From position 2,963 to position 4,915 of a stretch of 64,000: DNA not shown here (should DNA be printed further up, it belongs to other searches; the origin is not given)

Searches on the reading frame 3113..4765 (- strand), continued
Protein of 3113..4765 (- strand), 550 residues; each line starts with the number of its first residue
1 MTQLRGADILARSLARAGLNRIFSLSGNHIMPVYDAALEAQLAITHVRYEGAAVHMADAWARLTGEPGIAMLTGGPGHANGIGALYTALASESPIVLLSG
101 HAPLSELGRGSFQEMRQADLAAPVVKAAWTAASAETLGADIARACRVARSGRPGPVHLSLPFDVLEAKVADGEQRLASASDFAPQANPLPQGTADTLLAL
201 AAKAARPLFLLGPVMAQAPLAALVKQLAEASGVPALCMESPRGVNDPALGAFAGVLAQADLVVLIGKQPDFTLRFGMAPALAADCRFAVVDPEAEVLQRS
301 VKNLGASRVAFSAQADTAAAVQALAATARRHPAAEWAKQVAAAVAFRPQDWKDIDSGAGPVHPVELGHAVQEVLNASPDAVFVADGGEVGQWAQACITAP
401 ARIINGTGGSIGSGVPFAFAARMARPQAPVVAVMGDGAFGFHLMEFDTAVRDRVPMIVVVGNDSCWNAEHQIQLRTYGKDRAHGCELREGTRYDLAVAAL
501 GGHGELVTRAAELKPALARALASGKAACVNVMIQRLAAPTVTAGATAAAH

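Call 36: get_annotated_region(hit=H38, flank=10000)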
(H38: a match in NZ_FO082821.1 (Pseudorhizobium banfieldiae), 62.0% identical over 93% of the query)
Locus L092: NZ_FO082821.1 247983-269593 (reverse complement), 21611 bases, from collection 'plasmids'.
description: Pseudorhizobium banfieldiae strain NT-26 plasmid NT26_p1, complete sequence
organism: Pseudorhizobium banfieldiae (NCBI taxid 1125847)
taxonomy: Bacteria; Pseudomonadota; Alphaproteobacteria; Hyphomicrobiales; Rhizobiaceae; Pseudorhizobium; Pseudorhizobium banfieldiae
host: -; source: -; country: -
typing (MOB-suite, as given by PLSDB): conjugative; replicon rep_cluster_440,rep_cluster_579; relaxase MOBP,MOBP; mating-pair formation MPF_T
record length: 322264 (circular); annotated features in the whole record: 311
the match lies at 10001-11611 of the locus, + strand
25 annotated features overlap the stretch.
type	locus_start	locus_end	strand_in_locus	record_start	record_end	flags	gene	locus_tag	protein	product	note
CDS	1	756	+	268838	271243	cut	-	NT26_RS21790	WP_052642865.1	type IV secretion system protein B4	-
CDS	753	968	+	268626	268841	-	-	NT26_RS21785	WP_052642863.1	hypothetical protein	-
CDS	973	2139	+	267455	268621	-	-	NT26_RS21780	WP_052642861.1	lytic transglycosylase domain-containing protein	-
CDS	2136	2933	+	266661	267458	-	-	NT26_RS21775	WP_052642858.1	type IV secretion system protein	-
CDS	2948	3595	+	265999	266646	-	-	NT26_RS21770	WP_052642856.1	type IV secretion system protein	-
CDS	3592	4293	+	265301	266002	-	-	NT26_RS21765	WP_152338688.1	TrbG/VirB9 family P-type conjugative transfer protein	-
CDS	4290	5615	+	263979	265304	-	-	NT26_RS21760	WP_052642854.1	TrbI/VirB10 family protein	-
CDS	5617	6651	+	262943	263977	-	-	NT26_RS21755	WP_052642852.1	ATPase, T2SS/T4P/T4SS family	-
CDS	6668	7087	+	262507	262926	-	-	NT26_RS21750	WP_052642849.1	hypothetical protein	-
CDS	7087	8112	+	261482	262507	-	-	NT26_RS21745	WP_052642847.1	type IV secretion system protein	-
CDS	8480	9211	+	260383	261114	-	-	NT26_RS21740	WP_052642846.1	2Fe-2S iron-sulfur cluster-binding protein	-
CDS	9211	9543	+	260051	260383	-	-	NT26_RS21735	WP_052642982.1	succinate dehydrogenase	-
CDS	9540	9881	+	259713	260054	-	sdhC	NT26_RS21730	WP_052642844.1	succinate dehydrogenase, cytochrome b556 subunit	GO:0006099 - tricarboxylic acid cycle [Evidence IEA]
CDS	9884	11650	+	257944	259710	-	-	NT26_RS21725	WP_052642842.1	FAD-binding protein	-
CDS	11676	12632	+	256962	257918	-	-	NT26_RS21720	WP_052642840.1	fumarate hydratase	-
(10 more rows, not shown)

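Call 39: search_protein_families(library=pfam, proteins=[L041:7877-8893:+, L041:13608-14738:-, L041:14782-16257:-, L041:16300-17175:-, L077:4958-6214:+, L077:6358-7227:+, L077:7250-8263:+, L077:8256-9077:+, L077:9074-9811:+, L077:12866-14143:+], max_evalue=0.00001)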
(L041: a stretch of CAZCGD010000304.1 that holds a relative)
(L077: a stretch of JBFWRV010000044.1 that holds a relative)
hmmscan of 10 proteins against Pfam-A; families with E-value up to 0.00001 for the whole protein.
L041:7877-8893:+ (338 aa): 0 families

L041:13608-14738:- (376 aa): 1 family
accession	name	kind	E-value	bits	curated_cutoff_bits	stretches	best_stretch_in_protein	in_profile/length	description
PF09994.14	T6SS_Tle1-like_cat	-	1.5e-80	271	27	1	18-286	1-285/287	T6SS, Phospholipase effector Tle1-like, catalytic domain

L041:14782-16257:- (491 aa): 2 families
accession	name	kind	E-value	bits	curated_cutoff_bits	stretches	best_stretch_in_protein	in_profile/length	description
PF00069.31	Pkinase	-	1.3e-55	189.1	31.7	1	10-260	1-253/263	Protein kinase domain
PF07714.23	PK_Tyr_Ser-Thr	-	4.7e-32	111.7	23.1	1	12-260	3-250/258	Protein tyrosine and serine/threonine kinase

L041:16300-17175:- (291 aa): 2 families
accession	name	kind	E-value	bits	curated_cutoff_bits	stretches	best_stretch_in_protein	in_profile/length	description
PF11845.13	Tll0287-like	-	3.7e-41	141.4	24.1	1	31-197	1-144/144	Tll0287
PF00672.30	HAMP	-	2.8e-08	34.4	25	1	234-283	5-52/53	HAMP domain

L077:4958-6214:+ (418 aa): 2 families
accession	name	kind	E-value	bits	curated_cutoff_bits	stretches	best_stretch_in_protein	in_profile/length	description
PF13458.12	Peripla_BP_6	-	1.5e-64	219.3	31.7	1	59-393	1-338/343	Periplasmic binding protein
PF13433.12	Peripla_BP_5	-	3.7e-25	89.2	27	1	60-390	1-329/363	Periplasmic binding protein domain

L077:6358-7227:+ (289 aa): 1 family
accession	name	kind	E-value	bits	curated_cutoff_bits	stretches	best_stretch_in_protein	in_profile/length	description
PF02653.21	BPD_transp_2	-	1.7e-43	149.1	26.8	1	10-277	2-269/269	Branched-chain amino acid transport system / permease component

L077:7250-8263:+ (337 aa): 1 family
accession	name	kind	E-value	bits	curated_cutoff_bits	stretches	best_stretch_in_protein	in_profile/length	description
PF02653.21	BPD_transp_2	-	7.3e-37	127.4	26.8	1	33-299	5-268/269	Branched-chain amino acid transport system / permease component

L077:8256-9077:+ (273 aa): 3 families
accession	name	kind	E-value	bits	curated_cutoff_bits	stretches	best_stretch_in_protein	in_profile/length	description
PF00005.33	ABC_tran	-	8.8e-33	114.3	25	1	27-183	1-137/137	ABC transporter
PF12399.14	BCA_ABC_TP_C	-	1.3e-09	37.9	25.5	1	231-254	2-25/27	Branched-chain amino acid ATP-binding cassette transporter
PF13304.12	AAA_21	-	6.8e-06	26.8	27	0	39-57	1-19/304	AAA domain, putative AbiEii toxin, Type IV TA system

L077:9074-9811:+ (245 aa): 1 family
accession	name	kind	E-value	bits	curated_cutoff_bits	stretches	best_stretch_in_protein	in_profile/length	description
PF00005.33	ABC_tran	-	2.4e-33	116.1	25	1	28-173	1-136/137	ABC transporter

L077:12866-14143:+ (425 aa): 3 families
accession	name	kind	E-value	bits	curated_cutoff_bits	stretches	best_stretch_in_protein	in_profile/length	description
PF00107.32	ADH_zinc_N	-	6.4e-30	104.2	31.8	1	251-366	1-116/129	Zinc-binding dehydrogenase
PF13602.12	ADH_zinc_N_2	-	1.7e-26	94.2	27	1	283-423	1-134/134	Zinc-binding dehydrogenase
PF08240.17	ADH_N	-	1.2e-18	67.7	23.5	1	126-209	1-103/104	Alcohol dehydrogenase GroES-like domain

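Call 41: find_encoding_contigs(protein=P0004, flank=10000, max_places=2)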
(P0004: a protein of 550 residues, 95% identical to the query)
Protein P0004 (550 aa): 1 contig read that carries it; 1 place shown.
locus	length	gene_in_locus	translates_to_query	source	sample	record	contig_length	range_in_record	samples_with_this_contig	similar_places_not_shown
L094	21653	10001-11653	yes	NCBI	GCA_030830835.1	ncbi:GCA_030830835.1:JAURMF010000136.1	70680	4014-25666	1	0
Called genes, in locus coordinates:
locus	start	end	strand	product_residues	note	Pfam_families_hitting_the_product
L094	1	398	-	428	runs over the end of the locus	PF01595:CNNM, PF00571:CBS (weak), PF03471:CorC_HlyC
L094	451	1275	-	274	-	PF01578:Cytochrom_C_asm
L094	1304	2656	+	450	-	PF02881:SRP54_N, PF01656:CbiA (faint), PF06414:Zeta_toxin (faint), PF13401:AAA_22 (weak), PF00448:SRP54, PF02978:SRP_SPB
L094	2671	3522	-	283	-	PF00881:Nitroreductase, PF28600:Nitroreductase_C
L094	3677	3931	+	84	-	PF00886:Ribosomal_S16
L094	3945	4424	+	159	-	PF01782:RimM, PF05239:PRC, PF24986:PRC_RimM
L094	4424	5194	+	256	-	PF01746:tRNA_m1G_MT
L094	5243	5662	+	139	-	PF01245:Ribosomal_L19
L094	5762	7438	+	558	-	-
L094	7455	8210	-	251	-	PF00392:GntR, PF07702:UTRA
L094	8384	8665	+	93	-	-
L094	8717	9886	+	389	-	PF04295:GD_AH_second, PF20629:GD_AH_C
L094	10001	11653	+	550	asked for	PF02776:TPP_enzyme_N, PF02775:TPP_enzyme_C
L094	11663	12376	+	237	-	PF13085:Fer2_3, PF13237:Fer4_10 (weak), PF13183:Fer4_8, PF13534:Fer4_17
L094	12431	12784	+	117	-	PF01127:Sdh_cyt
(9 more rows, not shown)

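Call 49: search_protein_families(library=ncbifam, proteins=[L089:13746-14684:+, L089:14684-15415:+, L089:15415-16905:+, L089:17582-18622:+, L092:20044-20946:+], max_evalue=1e-10)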
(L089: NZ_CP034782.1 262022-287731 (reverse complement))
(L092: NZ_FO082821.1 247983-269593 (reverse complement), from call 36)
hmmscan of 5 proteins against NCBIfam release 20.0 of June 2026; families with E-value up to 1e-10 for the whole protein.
L089:13746-14684:+ (312 aa): 3 families
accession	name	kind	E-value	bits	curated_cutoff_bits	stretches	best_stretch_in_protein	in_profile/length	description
TIGR00722.1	ttdA_fumA_fumB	subfamily_domain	2.2e-68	230.4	100.65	1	13-287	3-272/273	hydrolyase, tartrate alpha subunit/fumarate domain protein, Fe-S type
NF004885.0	PRK06246.1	equivalog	3e-65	220.2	276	1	8-287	6-278/279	fumarate hydratase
NF006084.0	PRK08230.1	equivalog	4.3e-47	160.6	365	1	11-291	14-290/303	L(+)-tartrate dehydratase subunit alpha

L089:14684-15415:+ (243 aa): 5 families
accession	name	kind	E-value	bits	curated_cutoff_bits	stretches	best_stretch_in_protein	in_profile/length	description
NF004708.0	PRK06043.1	equivalog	3.6e-38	131.1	269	1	7-199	3-190/192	fumarate hydratase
NF006082.0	PRK08228.1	equivalog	1.1e-33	116.4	264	1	8-201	5-195/205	L(+)-tartrate dehydratase subunit beta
TIGR00723.1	ttdB_fumA_fumB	subfamily_domain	1.1e-32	113.3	145.15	1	16-185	1-167/169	FumA C-terminus/TtdB family hydratase beta subunit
NF006253.0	PRK08395.1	equivalog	2.1e-32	112.1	244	1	6-187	2-165/166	fumarate hydratase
NF005310.0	PRK06842.1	equivalog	1.4e-19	70.6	238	1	7-186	3-174/185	Fe-S-containing hydro-lyase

L089:15415-16905:+ (496 aa): 40 families (the best 25 are shown)
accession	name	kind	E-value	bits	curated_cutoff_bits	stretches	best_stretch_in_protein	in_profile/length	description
TIGR01722.1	MMSDH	subfamily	3.8e-209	695.3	448.5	1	6-481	3-477/477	CoA-acylating methylmalonate-semialdehyde dehydrogenase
NF052305.1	DioxValDhHalo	equivalog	1.4e-104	350.7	750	1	5-479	6-481/483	2,5-dioxovalerate dehydrogenase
NF042993.1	AlphKGSA_gudD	equivalog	5.4e-99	332.1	770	1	4-478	4-479/481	alpha-ketoglutaric semialdehyde dehydrogenase GucD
NF009725.0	PRK13252.1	equivalog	2.6e-98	329.6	593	1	4-480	7-480/488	betaine-aldehyde dehydrogenase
TIGR01804.1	BADH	equivalog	2.8e-97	326.1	668.6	1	7-460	1-454/467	betaine-aldehyde dehydrogenase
NF010000.0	PRK13473.1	subfamily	1.4e-92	310.8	615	1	6-464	5-460/475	aminobutyraldehyde dehydrogenase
TIGR02299.1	HpaE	equivalog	1.7e-92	310.6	638.35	1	5-478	2-475/488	5-carboxymethyl-2-hydroxymuconate semialdehyde dehydrogenase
NF045735.1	PaDhStyDPseudo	equivalog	5.5e-84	282.6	850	1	7-477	6-479/483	phenylacetaldehyde dehydrogenase StyD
TIGR01780.1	SSADH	subfamily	9.5e-83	278.5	646.35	1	23-474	1-447/448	succinate-semialdehyde dehydrogenase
NF006916.0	PRK09407.1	equivalog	6e-80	269.3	521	1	15-480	30-493/526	succinic semialdehyde dehydrogenase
NF045736.1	PaDhStyDRhodo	equivalog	8.7e-80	268.6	800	1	6-478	5-476/479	phenylacetaldehyde dehydrogenase StyD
NF002852.0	PRK03137.1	subfamily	1.2e-79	268.4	648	1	8-480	41-513/514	L-glutamate gamma-semialdehyde dehydrogenase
TIGR03216.1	OH_muco_semi_DH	equivalog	8.7e-76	255.4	693.25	1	6-478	3-478/481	2-hydroxymuconic semialdehyde dehydrogenase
NF007497.0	PRK10090.1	equivalog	2.7e-74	250.7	500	1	3-466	6-467/480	aldehyde dehydrogenase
NF007352.0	PRK09847.1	equivalog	5.1e-73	246.3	850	1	7-477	23-489/495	aldehyde dehydrogenase PuuC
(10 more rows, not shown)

L089:17582-18622:+ (346 aa): 1 family
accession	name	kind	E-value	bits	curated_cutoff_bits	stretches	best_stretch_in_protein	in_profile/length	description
TIGR00698.1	TIGR00698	subfamily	2.6e-48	164.9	232.6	1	28-340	12-326/335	YeiH family putative sulfate export transporter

L092:20044-20946:+ (300 aa): 8 families
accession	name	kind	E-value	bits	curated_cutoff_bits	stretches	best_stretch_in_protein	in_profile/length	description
NF012005.0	PRK15461.1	equivalog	6.3e-97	324.3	348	1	1-293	1-293/298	sulfolactaldehyde 3-reductase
TIGR01505.1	tartro_sem_red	equivalog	2.7e-66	223.8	340.75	1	4-289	2-286/291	2-hydroxy-3-oxopropionate reductase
TIGR01692.1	HIBADH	equivalog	3.4e-64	217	291.6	1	6-287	1-288/288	3-hydroxyisobutyrate dehydrogenase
NF008592.0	PRK11559.1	equivalog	7.9e-61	205.9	397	1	2-285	3-285/296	2-hydroxy-3-oxopropionate reductase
NF043037.1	ThreonDh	equivalog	4.7e-53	180.5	350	1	3-293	4-293/297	L-threonate dehydrogenase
NF011633.0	PRK15059.1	equivalog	1.3e-45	155.9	451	1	3-286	2-283/292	2-hydroxy-3-oxopropionate reductase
NF007161.0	PRK09599.1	subfamily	1.4e-21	77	271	1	3-187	2-189/302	NADP-dependent phosphogluconate dehydrogenase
TIGR00872.1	gnd_rel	equivalog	1.3e-16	60.7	297.2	1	3-191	2-191/299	phosphogluconate dehydrogenase (NAD(+)-dependent, decarboxylating)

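Call 52: find_homologous_proteins(query=L091:9908-11662:+, max_evalue=1e-50)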
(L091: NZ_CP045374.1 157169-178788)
Query L091:9908-11662:+ (584 aa): 8000 proteins with E <= 1e-50 among 8000 candidates; the best 120 are listed.
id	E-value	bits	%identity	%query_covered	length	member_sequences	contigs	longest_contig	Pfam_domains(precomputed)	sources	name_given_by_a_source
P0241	0.0e+0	1225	92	100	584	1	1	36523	PF00890.31,PF02910.26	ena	-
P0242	0.0e+0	1224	91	100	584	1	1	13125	PF00890.31,PF02910.26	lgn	-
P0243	0.0e+0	1215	90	100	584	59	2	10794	PF00890.31,PF02910.26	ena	-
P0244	0.0e+0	1208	90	100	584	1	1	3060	PF00890.31,PF02910.26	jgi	jgi:fumarate reductase flavoprotein subunit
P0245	0.0e+0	1191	90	100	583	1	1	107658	PF00890.31,PF02910.26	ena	-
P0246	0.0e+0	1191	90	100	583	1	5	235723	PF00890.31,PF02910.26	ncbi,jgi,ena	jgi:fumarate reductase flavoprotein subunit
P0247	0.0e+0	1169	87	99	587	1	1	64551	PF00890.31,PF02910.26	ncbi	-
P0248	0.0e+0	1161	87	100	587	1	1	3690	PF00890.31,PF02910.26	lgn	-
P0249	0.0e+0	1158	87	100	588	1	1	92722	PF00890.31,PF02910.26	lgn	-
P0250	0.0e+0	1157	86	99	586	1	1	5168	PF01266.31,PF00890.31,PF02910.26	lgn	-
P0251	0.0e+0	1155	87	99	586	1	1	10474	PF00890.31,PF02910.26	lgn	-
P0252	0.0e+0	1153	86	100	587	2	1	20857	PF00890.31,PF02910.26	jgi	-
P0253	0.0e+0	1153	87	100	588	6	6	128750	PF00890.31,PF02910.26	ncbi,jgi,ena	-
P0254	0.0e+0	1150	87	100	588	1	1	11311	PF00890.31,PF02910.26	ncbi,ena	-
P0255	0.0e+0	1150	86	100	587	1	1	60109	PF00890.31,PF02910.26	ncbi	-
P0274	0.0e+0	1145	86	100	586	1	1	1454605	PF00890.31,PF02910.26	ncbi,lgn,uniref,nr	ncbi:fumarate reductase flavoprotein subunit [Hoeflea marina]|uniref:Fumarate reductase flavoprotein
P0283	0.0e+0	1144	86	99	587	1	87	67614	PF00890.31,PF02910.26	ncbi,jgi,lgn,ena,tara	ncbi:MAG: FAD-binding protein [Yoonia sp.]|jgi:fumarate reductase flavoprotein subunit|tara:strand:-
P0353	0.0e+0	1130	85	99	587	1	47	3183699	PF00890.31,PF02910.26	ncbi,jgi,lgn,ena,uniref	ncbi:FAD-binding protein [Marivita sp.]|jgi:fumarate reductase flavoprotein subunit|uniref:L-asparta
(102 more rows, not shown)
